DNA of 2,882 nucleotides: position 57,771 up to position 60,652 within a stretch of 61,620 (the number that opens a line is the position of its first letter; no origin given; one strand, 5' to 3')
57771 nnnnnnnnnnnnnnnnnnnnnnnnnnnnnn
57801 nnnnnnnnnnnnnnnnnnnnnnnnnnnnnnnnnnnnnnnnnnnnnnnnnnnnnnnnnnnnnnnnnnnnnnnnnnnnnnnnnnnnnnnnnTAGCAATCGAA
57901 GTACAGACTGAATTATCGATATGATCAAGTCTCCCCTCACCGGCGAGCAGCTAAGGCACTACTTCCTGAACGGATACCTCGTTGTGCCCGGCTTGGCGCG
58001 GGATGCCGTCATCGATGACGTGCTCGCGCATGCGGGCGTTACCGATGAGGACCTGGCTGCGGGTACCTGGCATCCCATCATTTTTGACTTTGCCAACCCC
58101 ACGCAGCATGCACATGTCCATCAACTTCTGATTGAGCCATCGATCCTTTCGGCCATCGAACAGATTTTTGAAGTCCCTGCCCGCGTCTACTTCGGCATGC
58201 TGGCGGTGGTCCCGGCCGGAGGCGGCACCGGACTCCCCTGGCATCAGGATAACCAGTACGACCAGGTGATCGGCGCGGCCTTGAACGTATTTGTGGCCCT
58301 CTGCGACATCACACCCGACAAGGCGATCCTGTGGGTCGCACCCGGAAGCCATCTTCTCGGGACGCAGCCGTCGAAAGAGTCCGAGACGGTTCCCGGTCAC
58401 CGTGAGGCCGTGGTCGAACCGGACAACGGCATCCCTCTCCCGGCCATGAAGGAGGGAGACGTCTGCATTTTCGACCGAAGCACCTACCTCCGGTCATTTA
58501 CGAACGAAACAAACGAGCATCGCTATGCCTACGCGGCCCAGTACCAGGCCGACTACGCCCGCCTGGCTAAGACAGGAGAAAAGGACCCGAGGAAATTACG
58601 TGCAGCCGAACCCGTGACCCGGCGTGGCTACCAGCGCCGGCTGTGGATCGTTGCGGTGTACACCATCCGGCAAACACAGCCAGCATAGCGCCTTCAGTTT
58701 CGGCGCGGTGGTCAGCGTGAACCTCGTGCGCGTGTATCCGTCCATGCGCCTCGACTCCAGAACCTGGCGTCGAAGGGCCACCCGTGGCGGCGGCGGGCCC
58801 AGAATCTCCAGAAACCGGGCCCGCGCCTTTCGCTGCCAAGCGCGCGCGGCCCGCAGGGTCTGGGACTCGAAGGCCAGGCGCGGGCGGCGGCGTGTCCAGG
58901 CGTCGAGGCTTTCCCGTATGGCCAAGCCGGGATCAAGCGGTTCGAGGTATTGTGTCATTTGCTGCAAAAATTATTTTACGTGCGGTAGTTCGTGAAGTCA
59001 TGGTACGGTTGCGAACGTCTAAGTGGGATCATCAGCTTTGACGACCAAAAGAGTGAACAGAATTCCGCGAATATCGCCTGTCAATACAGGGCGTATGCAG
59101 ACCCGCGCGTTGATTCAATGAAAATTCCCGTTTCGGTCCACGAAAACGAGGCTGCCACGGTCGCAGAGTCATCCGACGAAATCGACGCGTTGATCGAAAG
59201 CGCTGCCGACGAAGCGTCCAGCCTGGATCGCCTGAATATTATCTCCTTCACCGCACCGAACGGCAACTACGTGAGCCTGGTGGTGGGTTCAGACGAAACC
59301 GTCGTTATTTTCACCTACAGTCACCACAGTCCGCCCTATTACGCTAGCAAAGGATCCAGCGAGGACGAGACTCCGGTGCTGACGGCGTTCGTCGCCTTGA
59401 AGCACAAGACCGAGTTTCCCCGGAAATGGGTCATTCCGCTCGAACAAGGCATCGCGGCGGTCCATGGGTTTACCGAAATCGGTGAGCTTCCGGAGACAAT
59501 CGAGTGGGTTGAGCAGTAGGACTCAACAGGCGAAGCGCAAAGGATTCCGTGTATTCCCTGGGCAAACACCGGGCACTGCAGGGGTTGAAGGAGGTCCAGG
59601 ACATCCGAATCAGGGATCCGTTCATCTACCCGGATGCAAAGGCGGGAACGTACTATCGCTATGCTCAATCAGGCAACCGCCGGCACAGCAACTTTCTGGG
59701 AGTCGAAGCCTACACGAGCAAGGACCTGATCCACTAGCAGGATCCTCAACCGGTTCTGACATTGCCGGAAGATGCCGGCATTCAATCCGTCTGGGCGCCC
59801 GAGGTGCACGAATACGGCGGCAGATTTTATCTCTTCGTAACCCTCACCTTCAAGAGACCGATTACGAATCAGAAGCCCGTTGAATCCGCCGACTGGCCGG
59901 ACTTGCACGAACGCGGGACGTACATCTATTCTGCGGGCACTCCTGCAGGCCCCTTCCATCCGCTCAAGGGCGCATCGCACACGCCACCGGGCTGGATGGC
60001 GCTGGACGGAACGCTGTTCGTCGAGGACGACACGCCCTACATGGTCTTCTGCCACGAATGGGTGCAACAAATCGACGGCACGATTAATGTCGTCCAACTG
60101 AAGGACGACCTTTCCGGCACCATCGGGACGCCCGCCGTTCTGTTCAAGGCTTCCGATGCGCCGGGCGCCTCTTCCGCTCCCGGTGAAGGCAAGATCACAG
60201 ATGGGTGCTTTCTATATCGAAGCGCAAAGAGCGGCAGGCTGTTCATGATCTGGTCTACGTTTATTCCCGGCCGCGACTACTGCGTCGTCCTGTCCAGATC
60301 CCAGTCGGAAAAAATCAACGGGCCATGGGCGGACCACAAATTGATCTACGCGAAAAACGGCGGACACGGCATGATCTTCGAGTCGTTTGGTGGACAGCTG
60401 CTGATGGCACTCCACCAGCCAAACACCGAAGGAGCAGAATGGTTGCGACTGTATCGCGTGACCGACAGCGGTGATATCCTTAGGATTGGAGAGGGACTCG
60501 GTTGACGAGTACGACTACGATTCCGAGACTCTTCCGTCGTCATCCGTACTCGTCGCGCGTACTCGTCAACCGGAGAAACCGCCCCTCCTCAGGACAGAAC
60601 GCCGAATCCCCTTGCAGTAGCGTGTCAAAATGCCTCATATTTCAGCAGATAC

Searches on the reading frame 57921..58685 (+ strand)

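Call 21: search_protein_families(library=pfam, proteins=[window:57921-58685:+], max_evalue=0.001)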
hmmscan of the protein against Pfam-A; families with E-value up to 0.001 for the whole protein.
window:57921-58685:+ (255 aa): 1 family
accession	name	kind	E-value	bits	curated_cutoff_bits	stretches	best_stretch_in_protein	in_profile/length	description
PF05721.19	PhyH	-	6.1e-17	63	22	1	17-201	4-211/213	Phytanoyl-CoA dioxygenase (PhyH)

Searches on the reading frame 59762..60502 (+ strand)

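Call 21: search_protein_families(library=pfam, proteins=[window:59762-60502:+], max_evalue=0.001)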
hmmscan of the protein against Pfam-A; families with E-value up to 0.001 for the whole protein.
window:59762-60502:+ (247 aa): 1 family
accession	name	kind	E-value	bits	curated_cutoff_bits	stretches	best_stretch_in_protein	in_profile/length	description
PF04616.20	Glyco_hydro_43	-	2.4e-24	86.6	32.2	1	9-225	66-266/288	Glycosyl hydrolases family 43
